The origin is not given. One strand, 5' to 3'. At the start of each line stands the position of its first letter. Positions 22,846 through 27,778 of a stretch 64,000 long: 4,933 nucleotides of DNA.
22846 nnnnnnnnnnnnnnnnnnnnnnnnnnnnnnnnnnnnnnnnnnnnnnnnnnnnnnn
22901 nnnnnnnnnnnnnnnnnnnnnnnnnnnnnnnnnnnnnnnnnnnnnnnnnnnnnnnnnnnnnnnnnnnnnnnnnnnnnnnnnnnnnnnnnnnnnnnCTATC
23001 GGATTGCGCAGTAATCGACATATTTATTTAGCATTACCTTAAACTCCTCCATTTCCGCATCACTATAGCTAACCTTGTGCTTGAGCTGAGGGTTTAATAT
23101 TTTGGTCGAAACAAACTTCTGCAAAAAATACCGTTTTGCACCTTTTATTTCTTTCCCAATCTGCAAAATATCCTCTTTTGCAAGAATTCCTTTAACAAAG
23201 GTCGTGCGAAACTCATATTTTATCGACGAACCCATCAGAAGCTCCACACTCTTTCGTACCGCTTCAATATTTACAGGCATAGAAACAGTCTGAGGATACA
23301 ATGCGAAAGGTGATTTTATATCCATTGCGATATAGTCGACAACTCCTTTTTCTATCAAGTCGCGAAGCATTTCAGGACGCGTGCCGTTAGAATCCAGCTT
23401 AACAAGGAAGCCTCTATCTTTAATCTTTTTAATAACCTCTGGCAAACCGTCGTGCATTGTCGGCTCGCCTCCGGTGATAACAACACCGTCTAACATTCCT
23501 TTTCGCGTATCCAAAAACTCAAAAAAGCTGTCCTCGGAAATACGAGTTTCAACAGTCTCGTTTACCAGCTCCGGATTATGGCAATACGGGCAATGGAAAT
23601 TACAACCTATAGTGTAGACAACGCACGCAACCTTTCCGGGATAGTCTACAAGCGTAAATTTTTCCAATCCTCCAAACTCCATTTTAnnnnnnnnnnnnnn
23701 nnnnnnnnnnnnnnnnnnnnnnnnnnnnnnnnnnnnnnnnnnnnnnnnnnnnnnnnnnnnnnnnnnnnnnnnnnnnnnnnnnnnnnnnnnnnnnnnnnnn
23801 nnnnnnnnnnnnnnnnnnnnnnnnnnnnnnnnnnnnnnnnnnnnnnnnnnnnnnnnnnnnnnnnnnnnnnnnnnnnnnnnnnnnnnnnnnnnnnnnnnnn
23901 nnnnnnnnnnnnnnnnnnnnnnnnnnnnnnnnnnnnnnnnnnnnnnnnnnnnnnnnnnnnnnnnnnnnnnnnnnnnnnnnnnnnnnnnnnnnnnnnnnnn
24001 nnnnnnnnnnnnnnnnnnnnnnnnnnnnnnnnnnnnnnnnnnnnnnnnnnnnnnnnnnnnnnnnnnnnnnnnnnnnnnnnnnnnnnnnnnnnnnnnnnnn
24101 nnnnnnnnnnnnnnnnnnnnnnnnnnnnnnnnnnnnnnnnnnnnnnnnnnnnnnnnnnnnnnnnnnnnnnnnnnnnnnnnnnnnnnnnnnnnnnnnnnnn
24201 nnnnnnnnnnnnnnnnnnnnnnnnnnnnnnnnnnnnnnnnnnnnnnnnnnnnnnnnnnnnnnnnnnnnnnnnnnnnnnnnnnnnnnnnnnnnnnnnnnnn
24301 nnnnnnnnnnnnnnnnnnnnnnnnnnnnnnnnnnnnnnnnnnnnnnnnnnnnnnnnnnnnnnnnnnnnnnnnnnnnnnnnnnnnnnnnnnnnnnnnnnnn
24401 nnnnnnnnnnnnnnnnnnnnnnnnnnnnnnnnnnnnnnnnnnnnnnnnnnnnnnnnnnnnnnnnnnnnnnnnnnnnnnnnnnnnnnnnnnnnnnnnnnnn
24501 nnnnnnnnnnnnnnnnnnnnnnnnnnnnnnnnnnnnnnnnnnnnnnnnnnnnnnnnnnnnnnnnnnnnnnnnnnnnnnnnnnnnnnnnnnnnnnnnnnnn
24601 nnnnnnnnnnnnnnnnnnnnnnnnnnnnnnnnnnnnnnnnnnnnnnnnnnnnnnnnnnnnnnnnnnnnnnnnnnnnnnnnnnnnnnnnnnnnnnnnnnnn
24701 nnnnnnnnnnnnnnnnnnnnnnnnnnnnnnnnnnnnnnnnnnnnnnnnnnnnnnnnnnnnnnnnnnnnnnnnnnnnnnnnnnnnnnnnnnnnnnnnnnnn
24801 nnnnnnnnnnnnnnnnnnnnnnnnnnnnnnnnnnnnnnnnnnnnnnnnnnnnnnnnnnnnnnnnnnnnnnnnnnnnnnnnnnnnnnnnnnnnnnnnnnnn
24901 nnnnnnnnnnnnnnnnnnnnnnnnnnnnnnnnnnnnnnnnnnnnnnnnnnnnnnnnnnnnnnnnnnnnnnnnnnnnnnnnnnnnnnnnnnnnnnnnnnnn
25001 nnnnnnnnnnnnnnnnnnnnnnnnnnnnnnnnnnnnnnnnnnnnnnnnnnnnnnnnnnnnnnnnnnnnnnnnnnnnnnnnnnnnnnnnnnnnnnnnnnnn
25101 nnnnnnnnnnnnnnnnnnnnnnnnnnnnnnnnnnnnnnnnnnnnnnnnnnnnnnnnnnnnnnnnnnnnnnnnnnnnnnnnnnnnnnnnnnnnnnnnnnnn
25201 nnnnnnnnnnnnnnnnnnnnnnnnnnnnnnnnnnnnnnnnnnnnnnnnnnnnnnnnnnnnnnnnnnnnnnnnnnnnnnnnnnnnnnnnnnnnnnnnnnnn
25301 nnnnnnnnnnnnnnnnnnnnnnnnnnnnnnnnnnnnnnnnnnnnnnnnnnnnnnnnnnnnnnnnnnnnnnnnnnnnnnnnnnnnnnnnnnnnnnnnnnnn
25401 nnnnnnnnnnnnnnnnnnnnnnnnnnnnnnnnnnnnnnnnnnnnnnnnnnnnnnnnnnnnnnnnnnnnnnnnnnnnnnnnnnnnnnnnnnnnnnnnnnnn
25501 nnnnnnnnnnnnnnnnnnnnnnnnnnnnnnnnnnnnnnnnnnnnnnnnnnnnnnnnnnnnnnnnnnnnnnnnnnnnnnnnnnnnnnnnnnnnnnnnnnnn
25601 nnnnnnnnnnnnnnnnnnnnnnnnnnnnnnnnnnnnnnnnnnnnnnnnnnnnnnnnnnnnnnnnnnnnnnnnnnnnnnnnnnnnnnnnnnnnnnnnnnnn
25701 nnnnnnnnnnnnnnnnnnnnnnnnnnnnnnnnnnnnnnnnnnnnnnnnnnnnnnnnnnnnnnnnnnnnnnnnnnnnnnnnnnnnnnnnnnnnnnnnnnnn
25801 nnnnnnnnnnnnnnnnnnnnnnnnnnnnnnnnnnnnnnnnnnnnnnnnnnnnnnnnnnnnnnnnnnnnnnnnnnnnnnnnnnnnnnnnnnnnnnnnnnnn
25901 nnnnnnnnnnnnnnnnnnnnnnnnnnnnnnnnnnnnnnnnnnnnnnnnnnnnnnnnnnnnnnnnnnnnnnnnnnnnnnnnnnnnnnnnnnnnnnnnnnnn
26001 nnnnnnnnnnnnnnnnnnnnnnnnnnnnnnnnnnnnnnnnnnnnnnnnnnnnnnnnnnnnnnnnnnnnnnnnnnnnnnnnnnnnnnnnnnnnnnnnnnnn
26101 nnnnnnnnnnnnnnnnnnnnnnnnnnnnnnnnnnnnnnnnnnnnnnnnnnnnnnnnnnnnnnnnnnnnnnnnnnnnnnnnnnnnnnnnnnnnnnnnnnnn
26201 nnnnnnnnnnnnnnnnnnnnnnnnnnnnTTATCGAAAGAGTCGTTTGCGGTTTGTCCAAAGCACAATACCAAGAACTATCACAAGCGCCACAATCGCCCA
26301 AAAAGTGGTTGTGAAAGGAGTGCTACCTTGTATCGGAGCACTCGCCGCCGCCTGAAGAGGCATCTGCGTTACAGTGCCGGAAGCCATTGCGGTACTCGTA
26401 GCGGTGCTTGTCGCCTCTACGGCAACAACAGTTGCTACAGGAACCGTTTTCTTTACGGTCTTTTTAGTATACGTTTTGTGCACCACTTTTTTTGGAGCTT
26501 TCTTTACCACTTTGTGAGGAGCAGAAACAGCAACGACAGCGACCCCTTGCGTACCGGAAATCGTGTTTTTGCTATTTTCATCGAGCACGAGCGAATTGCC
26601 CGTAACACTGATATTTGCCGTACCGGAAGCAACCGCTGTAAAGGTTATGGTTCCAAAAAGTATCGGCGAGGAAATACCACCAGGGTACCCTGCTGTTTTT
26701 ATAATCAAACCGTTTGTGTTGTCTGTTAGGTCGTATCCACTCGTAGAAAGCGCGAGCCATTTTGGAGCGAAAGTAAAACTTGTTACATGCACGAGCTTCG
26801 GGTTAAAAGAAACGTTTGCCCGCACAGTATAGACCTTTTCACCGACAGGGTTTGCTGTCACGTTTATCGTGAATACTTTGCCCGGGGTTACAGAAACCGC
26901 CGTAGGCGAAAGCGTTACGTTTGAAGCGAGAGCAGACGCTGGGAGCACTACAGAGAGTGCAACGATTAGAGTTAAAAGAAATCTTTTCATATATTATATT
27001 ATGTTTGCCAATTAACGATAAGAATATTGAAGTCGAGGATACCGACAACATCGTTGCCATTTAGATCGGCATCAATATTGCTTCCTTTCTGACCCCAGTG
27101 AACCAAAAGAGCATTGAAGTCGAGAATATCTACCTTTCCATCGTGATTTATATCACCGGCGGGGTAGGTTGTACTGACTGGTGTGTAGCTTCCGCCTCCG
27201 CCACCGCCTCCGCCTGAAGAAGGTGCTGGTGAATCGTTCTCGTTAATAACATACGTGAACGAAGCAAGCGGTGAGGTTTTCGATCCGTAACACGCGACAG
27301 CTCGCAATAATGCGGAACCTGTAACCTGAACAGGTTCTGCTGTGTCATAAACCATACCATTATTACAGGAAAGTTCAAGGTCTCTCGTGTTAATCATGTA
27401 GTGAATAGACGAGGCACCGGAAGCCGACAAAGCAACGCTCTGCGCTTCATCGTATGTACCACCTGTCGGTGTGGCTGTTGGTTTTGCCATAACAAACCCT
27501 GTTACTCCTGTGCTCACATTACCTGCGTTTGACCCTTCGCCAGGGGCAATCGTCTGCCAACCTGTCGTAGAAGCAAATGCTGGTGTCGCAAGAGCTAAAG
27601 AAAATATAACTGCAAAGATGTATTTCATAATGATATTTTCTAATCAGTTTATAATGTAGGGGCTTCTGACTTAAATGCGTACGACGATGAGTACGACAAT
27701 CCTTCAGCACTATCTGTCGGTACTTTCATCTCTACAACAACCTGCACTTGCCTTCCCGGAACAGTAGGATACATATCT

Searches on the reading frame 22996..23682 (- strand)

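Call 31: search_protein_families(library=pfam, proteins=[window:22996-23682:-], max_evalue=0.001)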
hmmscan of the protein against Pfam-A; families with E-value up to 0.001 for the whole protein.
window:22996-23682:- (228 aa): 2 families
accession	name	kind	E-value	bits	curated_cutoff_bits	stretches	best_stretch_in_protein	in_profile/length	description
PF04055.27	Radical_SAM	-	9e-19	68.7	29.5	1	22-165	2-153/166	Radical SAM superfamily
PF13353.11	Fer4_12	-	1.3e-10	42.1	22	1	18-126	6-117/137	4Fe-4S single cluster domain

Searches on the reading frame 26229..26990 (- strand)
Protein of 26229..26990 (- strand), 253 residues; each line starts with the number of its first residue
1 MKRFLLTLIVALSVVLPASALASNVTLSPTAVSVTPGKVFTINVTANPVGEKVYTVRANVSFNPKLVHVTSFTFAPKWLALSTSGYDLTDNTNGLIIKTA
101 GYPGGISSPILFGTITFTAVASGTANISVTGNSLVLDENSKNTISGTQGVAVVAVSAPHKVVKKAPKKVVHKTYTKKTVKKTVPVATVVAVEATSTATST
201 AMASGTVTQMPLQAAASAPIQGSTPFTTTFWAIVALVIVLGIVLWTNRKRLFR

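Call 9: search_protein_families(library=pfam, proteins=[window:26229-26990:-], max_evalue=0.01)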
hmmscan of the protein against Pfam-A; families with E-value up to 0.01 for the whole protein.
window:26229-26990:- (253 aa): 0 families

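Call 34: find_encoding_contigs(protein=window:26229-26990:-, flank=10000, max_places=10)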
Protein window:26229-26990:- (253 aa): 2 contigs read that carry it; 2 places shown.
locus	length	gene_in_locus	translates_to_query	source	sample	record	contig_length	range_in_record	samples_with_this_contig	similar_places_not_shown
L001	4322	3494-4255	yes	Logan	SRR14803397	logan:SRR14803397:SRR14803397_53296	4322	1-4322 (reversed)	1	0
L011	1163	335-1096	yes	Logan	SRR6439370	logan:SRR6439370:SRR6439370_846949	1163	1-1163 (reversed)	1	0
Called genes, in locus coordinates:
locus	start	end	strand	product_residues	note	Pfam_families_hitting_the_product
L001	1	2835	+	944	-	?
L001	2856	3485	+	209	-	-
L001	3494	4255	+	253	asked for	-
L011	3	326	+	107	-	?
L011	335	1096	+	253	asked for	-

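Call 53: search_protein_families(library=pfam, proteins=[window:26232-26990:-], max_evalue=1)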
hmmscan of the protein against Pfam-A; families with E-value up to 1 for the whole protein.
window:26232-26990:- (253 aa): 0 families

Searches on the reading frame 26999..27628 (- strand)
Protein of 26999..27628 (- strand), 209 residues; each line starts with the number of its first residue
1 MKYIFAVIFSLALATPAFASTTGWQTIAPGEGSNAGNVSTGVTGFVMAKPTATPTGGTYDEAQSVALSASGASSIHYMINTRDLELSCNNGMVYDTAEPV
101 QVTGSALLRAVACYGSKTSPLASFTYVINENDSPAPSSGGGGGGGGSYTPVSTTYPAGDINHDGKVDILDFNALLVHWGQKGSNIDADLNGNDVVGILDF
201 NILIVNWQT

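Call 9: search_protein_families(library=pfam, proteins=[window:26999-27628:-], max_evalue=0.01)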
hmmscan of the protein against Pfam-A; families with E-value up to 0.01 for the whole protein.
window:26999-27628:- (209 aa): 2 families
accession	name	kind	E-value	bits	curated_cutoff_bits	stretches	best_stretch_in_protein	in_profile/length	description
PF00404.24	Dockerin_1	-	0.00013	22.5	22.9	1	157-204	1-53/57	Dockerin type I domain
PF13290.12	CHB_HEX_C_1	-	0.00058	20.2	22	1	54-116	1-59/67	Chitobiase/beta-hexosaminidase C-terminal domain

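Call 16: find_encoding_contigs(protein=window:26999-27628:-, flank=10000, max_places=10)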
Protein window:26999-27628:- (209 aa): 1 contig read that carries it; 1 place shown.
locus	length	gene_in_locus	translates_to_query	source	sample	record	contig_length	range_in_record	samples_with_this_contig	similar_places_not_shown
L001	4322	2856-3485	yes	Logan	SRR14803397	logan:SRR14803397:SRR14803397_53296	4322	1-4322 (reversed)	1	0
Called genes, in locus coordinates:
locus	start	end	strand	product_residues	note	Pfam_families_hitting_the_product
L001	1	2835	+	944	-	?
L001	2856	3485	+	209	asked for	-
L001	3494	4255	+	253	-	-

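Call 43: list_cluster_members(proteins=[L001:1-2832:+, L011:3-323:+, L017:1-615:+])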
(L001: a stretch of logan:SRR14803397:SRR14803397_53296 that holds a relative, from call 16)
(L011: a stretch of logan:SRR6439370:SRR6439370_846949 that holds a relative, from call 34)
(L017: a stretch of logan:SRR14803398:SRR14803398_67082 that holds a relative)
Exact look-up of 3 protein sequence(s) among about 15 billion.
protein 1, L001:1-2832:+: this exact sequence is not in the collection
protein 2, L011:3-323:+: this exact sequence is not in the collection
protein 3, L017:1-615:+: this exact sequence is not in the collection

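Call 44: list_cluster_members(proteins=[window:32365-32826:-, window:32365-32778:-, window:32365-32754:-, L003:11851-12318:+, window:26999-27625:-])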
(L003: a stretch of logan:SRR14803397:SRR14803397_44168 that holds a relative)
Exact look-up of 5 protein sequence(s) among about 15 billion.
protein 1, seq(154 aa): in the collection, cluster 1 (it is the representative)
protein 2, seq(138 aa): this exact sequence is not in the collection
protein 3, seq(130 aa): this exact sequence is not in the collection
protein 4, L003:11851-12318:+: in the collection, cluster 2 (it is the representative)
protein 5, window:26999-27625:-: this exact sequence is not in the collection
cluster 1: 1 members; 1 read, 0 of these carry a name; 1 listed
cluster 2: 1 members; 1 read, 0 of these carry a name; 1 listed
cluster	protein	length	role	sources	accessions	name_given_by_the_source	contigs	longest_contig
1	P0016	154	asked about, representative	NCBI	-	-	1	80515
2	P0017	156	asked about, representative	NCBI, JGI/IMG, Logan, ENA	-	-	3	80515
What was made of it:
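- No other assembly found covers window 30484-33064, so the TAG rests on a single consensus: the 154-aa product is on record from one NCBI contig only (call 44).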

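Call 53: search_protein_families(library=pfam, proteins=[window:27002-27628:-], max_evalue=1)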
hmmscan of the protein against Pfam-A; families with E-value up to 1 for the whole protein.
window:27002-27628:- (209 aa): 4 families
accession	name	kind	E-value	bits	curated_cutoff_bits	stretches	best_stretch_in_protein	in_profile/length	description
PF00404.24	Dockerin_1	-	0.00013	22.5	22.9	1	157-204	1-53/57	Dockerin type I domain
PF13290.12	CHB_HEX_C_1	-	0.00058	20.2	22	1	54-116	1-59/67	Chitobiase/beta-hexosaminidase C-terminal domain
PF01839.29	FG-GAP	-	0.4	11.1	22.1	1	157-169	7-19/37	FG-GAP repeat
PF13202.12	EF-hand_5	-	0.7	9.9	25.9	1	159-174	9-24/25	EF hand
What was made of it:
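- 26999..27628 (-): Downstream 209-aa secreted protein with a CHB_HEX_C-like domain and a dockerin-type domain, probably co-transcribed. Its pairing with the giant gene is conserved in the relative. Pfam Dockerin_1 22.5 bits (cut-off 22.9) and CHB_HEX_C_1 20.2 bits (cut-off 22) (calls 9, 53).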
